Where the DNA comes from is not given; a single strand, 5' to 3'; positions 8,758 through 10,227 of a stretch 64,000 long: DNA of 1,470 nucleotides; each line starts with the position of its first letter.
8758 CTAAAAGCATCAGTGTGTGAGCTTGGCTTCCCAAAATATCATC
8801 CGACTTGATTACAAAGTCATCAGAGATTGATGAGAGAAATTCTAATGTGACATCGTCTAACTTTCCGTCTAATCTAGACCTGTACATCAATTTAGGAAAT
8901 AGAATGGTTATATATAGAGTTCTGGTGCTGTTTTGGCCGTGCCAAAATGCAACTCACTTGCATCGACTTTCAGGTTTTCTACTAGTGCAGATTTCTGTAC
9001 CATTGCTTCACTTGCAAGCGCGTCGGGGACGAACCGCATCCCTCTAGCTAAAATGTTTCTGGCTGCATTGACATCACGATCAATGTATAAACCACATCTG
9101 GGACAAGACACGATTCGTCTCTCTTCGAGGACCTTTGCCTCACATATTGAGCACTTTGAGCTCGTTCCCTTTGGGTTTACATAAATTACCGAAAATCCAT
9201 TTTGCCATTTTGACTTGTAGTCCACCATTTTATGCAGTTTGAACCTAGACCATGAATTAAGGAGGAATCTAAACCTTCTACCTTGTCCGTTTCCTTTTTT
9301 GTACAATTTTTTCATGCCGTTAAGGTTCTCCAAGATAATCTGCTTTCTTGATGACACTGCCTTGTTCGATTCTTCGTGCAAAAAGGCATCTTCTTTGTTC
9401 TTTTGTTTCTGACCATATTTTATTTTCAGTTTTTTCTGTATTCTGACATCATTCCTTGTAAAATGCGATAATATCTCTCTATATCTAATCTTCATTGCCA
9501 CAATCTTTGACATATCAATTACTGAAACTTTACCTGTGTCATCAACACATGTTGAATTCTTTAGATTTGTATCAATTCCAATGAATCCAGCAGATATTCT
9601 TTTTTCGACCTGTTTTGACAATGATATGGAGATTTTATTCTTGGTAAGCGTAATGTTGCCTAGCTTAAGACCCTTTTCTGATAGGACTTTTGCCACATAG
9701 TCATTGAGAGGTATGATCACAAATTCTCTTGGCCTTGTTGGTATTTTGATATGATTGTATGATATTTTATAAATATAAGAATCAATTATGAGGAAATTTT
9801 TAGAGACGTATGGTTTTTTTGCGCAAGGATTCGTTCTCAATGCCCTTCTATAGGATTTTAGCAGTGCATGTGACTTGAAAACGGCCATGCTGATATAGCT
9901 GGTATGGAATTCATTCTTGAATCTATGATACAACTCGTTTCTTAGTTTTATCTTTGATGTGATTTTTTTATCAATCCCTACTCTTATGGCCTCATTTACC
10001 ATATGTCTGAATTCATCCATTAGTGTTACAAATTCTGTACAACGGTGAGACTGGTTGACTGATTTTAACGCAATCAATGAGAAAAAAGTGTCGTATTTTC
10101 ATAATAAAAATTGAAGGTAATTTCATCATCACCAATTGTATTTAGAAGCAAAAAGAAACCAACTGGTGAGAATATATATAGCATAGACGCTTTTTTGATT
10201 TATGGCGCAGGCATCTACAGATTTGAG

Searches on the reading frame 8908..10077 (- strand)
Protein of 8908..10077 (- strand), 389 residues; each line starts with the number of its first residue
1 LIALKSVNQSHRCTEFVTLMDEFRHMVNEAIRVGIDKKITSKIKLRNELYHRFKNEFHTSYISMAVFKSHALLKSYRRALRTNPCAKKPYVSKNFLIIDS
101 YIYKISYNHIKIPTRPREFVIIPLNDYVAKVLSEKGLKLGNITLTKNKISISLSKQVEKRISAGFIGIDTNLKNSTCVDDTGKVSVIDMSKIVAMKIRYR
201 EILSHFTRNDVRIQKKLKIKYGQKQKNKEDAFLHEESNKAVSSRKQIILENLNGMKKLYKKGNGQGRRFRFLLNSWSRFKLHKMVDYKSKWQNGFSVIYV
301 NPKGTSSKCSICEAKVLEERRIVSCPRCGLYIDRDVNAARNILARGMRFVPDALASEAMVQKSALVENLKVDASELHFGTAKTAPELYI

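Call 61: search_protein_families(library=pfam, proteins=[window:8908-10077:-], max_evalue=0.00001)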
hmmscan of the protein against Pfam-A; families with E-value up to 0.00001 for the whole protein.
window:8908-10077:- (389 aa): 1 family
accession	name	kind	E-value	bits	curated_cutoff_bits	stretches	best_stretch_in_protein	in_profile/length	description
PF07282.18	Cas12f1-like_TNB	-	1e-18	67.7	26.3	1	280-342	3-60/60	Cas12f1-like, TNB domain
